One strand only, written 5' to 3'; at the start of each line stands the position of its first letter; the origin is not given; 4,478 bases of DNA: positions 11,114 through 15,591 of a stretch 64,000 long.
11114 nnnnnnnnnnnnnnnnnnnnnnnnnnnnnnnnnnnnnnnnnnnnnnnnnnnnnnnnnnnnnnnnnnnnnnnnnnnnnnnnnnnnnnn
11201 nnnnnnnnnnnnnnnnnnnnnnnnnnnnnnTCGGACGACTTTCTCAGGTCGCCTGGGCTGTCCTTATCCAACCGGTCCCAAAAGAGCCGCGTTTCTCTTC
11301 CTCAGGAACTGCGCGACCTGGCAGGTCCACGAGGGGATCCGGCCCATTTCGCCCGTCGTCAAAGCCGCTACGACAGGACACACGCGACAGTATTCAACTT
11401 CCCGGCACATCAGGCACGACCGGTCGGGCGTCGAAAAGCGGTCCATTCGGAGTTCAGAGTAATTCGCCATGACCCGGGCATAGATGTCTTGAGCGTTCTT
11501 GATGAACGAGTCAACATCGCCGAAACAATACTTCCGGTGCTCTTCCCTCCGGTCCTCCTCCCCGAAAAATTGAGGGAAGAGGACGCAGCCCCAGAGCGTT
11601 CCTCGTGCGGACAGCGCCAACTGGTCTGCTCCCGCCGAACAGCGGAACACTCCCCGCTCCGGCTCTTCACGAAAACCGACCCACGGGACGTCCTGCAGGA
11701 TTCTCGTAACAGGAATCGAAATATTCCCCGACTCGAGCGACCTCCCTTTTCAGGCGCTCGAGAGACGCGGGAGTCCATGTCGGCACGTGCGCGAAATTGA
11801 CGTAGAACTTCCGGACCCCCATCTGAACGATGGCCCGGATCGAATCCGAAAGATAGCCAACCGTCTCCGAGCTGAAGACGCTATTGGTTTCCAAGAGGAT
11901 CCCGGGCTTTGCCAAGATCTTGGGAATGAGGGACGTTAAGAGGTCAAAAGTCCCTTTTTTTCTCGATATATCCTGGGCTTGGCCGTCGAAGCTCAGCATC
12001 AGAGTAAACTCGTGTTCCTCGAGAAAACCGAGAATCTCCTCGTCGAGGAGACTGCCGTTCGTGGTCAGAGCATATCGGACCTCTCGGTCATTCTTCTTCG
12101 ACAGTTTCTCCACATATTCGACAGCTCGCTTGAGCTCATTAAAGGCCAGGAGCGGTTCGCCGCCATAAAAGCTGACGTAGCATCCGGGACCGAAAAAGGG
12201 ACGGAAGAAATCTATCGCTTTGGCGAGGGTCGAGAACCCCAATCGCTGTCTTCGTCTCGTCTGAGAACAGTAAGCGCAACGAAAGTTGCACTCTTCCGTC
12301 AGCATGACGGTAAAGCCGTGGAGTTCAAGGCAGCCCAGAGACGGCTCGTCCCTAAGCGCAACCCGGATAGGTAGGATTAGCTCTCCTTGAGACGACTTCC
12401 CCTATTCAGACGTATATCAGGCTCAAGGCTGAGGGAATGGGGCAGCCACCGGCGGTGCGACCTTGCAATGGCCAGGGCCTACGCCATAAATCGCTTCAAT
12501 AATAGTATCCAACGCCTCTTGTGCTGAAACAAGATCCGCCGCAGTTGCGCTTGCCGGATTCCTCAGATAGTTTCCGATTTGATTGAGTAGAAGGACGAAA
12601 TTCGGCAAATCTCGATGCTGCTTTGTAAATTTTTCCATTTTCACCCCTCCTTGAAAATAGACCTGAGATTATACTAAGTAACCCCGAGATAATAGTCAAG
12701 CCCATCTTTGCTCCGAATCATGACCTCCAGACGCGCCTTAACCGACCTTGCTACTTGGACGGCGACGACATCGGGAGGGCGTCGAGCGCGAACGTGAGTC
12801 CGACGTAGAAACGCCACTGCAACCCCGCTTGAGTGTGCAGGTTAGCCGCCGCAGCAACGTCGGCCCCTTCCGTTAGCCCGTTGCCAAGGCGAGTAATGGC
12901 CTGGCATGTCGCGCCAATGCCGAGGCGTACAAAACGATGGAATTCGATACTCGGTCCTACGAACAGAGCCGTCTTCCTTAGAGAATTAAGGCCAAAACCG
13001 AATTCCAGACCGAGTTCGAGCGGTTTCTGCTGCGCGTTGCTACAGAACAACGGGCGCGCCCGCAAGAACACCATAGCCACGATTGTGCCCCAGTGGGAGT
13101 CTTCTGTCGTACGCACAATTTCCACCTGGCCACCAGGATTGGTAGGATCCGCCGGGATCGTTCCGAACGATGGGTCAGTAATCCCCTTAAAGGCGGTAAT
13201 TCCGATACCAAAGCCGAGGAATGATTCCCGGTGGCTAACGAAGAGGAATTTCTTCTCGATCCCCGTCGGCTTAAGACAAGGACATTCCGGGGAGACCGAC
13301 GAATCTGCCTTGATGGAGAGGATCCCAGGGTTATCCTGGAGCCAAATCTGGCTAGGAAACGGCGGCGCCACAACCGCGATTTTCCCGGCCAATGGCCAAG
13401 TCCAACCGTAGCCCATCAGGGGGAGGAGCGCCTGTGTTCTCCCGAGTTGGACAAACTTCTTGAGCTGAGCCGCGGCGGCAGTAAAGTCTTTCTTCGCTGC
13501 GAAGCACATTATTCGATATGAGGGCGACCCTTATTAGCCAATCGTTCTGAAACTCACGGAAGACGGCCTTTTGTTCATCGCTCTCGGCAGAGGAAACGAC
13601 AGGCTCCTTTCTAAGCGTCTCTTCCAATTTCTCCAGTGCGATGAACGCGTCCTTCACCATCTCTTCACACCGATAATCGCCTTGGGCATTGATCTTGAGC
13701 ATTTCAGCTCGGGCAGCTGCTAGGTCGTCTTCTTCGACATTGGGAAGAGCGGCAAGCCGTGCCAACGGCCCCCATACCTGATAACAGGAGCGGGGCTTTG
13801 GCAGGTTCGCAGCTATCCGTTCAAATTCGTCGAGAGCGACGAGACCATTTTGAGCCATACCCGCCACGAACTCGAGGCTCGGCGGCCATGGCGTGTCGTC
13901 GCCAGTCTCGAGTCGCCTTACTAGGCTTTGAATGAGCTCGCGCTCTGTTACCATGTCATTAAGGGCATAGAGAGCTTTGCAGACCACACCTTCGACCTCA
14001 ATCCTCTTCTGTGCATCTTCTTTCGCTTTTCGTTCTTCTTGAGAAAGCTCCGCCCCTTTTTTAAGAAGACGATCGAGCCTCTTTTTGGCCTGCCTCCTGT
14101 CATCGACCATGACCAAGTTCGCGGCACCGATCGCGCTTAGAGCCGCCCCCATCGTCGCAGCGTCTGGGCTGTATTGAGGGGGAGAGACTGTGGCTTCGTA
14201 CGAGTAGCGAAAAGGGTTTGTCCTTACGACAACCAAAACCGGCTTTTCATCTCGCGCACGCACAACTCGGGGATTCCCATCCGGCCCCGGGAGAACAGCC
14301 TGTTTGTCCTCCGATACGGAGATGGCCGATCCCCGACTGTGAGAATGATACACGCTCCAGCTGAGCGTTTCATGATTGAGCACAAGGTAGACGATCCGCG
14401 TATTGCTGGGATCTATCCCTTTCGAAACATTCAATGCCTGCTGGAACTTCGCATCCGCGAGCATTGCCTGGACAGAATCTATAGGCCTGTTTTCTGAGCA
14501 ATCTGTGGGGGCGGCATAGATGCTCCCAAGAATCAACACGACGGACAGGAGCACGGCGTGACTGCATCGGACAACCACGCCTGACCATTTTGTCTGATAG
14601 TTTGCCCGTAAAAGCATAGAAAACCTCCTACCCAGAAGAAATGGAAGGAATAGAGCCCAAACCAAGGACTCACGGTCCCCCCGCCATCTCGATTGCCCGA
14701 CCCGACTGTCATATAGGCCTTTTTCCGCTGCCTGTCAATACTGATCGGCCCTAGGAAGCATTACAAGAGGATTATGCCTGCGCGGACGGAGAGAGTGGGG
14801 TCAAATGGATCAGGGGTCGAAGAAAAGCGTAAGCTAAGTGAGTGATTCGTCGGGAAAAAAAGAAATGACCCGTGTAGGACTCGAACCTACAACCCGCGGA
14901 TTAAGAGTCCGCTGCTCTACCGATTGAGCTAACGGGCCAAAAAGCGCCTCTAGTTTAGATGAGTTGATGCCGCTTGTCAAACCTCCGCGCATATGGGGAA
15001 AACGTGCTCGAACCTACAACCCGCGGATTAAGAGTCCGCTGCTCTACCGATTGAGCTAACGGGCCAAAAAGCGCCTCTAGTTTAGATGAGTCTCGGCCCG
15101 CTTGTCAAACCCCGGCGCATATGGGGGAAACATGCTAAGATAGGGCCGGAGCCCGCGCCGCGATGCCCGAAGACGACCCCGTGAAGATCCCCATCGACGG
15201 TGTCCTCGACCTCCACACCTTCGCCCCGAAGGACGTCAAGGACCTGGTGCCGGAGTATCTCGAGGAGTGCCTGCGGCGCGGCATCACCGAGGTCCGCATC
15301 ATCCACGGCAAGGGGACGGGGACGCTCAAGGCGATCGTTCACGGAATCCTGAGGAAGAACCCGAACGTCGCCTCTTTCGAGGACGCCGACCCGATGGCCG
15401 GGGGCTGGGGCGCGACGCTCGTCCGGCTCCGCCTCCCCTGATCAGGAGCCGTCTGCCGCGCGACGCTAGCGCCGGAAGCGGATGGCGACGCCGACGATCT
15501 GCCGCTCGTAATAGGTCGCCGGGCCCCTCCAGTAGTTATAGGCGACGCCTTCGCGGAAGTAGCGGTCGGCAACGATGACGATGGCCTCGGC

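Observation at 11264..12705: Radical SAM/SPASM enzyme with a strongly signalled 73-aa peptide gene directly upstream: candidate unclassified RiPP-like pair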

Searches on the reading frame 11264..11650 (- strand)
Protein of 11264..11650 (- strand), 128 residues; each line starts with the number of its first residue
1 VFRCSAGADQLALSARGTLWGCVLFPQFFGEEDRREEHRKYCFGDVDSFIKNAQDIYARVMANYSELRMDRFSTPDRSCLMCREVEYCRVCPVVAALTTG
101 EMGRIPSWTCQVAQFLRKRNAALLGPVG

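Call 4: search_protein_families(library=pfam, proteins=[window:11264-11650:-], max_evalue=1)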
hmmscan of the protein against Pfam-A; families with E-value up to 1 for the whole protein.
window:11264-11650:- (128 aa): 1 family
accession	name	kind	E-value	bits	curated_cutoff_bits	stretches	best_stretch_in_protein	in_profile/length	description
PF13186.11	SPASM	-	0.088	13.5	21.5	1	4-82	1-66/67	Iron-sulfur cluster-binding domain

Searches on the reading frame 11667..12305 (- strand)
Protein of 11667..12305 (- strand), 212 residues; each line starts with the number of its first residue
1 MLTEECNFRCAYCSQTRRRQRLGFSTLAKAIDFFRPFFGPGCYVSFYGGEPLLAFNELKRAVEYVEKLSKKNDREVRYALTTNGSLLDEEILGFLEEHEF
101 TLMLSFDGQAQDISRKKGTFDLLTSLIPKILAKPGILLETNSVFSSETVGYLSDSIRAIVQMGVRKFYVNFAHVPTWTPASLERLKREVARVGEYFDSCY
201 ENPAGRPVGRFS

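Call 4: search_protein_families(library=pfam, proteins=[window:11667-12305:-], max_evalue=1)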
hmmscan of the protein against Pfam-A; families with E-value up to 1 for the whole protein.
window:11667-12305:- (212 aa): 4 families
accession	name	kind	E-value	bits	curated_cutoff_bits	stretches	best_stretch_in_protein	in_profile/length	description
PF04055.27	Radical_SAM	-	2.6e-12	47.7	29.5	1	3-111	4-114/166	Radical SAM superfamily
PF13353.11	Fer4_12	-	0.00036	21.3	22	1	4-115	13-126/137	4Fe-4S single cluster domain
PF24722.1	DUF7674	-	0.12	12.8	27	1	55-82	46-73/111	Domain of unknown function (DUF7674)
PF14551.11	MCM_N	-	0.22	12.4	24.9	1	153-200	22-69/95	MCM N-terminal domain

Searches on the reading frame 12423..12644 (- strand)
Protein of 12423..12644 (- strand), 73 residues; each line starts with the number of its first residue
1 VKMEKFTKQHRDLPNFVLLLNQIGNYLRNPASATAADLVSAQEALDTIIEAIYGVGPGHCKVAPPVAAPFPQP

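Call 4: search_protein_families(library=pfam, proteins=[window:12423-12644:-], max_evalue=1)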
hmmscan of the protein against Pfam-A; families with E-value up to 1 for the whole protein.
window:12423-12644:- (73 aa): 0 families

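Call 6: search_protein_families(library=ncbifam, proteins=[window:12426-12638:-], max_evalue=1)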
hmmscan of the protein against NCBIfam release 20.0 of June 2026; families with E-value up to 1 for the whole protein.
seq(71 aa): 1 family
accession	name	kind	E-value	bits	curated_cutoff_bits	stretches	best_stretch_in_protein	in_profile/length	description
NF012208.0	SDR_dihy_bifunc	exception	0.11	12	325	1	6-48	69-109/233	bifunctional dihydropteridine reductase/dihydrofolate reductase TmpR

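Call 9: find_homologous_proteins(query=window:12426-12644:-, max_evalue=10)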
Query seq(73 aa): no candidate shares three 5-residue words with the query. No homologue found.

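Call 36: find_homologous_proteins(query=A3, max_evalue=1)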
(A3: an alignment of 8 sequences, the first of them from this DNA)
Query A3 (8 sequences) (71 aa, profile of the alignment): 11 proteins with E <= 1 among 486 candidates.
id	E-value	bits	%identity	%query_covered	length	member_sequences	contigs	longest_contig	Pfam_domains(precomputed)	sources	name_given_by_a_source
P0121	1.9e-26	109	52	72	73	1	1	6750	-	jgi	jgi:hypothetical protein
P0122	3.2e-24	102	52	62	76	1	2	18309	-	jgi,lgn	jgi:hypothetical protein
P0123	9.7e-24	101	46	87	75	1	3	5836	-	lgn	-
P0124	1.9e-22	97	53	61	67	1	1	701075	-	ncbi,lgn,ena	-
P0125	1.4e-21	94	57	65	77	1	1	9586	-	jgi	jgi:hypothetical protein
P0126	1.1e-19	88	43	73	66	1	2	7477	-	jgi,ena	-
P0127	1.2e-19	88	-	-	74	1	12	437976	-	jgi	jgi:hypothetical protein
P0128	1.4e-19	87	33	65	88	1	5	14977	-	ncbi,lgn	-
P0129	2.7e-16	77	33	65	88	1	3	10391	-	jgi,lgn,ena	-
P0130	4.6e-13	67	40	77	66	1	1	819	-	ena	-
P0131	4.8e-13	67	35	65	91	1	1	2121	-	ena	-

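Call 43: search_protein_representatives(protein=window:12426-12644:-)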
Query: 73 residues. Proteins with E-value up to 0.001 (for the whole library): 6; up to 1e-10: 0; up to 1e-30: 0. The best 6 are listed.
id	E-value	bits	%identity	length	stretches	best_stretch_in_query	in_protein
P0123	1.0e-08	51.3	46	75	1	7-69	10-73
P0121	8.8e-07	45.2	52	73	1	7-54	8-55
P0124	7.6e-06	42.3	52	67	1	11-54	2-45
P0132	1.9e-04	37.8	47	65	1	11-59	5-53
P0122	3.4e-04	37.1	46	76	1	8-57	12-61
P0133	6.5e-04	36.2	41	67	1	12-68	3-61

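Call 53: list_cluster_members(proteins=[P0038, P0124, P0021])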
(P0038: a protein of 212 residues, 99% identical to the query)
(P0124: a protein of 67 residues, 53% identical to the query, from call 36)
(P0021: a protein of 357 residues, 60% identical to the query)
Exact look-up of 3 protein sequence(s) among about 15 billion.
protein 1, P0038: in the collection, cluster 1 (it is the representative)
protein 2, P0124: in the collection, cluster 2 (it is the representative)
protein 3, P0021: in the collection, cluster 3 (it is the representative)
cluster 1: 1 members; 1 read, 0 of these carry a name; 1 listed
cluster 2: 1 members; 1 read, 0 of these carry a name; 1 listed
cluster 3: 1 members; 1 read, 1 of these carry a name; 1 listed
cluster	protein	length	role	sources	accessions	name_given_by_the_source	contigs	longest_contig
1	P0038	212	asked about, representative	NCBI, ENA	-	-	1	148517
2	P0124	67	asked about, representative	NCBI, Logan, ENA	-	-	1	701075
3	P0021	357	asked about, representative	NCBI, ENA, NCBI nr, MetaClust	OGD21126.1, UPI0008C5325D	MAG: hypothetical protein A2W03_03895 [Candidatus Aminicenantes bacterium RBG_16_63_16] | status=active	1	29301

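Call 61: search_protein_families(library=ncbifam, alignment_id=A4, max_evalue=0.01)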
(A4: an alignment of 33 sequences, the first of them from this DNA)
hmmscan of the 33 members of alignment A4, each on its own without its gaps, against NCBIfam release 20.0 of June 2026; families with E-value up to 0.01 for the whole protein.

A. member 1, seq(71 aa): 0 families

B. families by the number of members that match (of 33 scanned): 1 family
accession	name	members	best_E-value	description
NF052320.1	Cbp1_fam_LP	1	0.0062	Cbp1 family collagen-binding glycoprotein adhesin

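Call 62: search_protein_families(library=pfam, alignment_id=A4, max_evalue=0.01)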
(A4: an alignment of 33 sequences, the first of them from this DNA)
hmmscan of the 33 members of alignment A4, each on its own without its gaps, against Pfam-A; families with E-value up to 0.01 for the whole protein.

A. member 1, seq(71 aa): 0 families

B. families by the number of members that match (of 33 scanned): 3 families
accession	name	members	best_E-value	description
PF04255.20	DUF433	1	3.5e-06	Protein of unknown function (DUF433)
PF21195.4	EGF_C8A_B_C6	1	0.0056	Complement components C8A/B/C6, EGF-like domain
PF18654.6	LegC3_N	1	0.0065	LegC3 N-terminal coiled-coil domain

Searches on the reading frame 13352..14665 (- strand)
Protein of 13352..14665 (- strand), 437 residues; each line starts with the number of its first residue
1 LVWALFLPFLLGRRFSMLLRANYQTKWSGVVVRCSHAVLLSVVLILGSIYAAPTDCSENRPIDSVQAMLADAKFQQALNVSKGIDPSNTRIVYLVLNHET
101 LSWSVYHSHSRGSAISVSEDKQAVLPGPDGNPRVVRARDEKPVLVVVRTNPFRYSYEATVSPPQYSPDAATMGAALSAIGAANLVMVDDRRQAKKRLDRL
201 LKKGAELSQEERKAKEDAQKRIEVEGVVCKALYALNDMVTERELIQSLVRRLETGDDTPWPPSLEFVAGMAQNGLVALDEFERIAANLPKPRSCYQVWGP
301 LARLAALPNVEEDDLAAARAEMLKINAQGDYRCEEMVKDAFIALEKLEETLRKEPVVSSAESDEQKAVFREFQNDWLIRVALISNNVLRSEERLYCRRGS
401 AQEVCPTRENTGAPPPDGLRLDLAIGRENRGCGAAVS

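Call 19: search_protein_families(library=pfam, proteins=[window:13352-14665:-], max_evalue=0.01)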
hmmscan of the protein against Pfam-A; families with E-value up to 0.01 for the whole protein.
window:13352-14665:- (437 aa): 0 families

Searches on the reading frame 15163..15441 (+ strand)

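Call 19: search_protein_families(library=pfam, proteins=[window:15163-15441:+], max_evalue=0.01)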
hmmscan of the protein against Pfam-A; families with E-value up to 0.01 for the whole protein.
window:15163-15441:+ (92 aa): 1 family
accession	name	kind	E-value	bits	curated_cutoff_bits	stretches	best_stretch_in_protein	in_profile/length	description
PF01713.27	Smr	-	1.5e-24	86.4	25.7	1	15-90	1-77/77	Smr domain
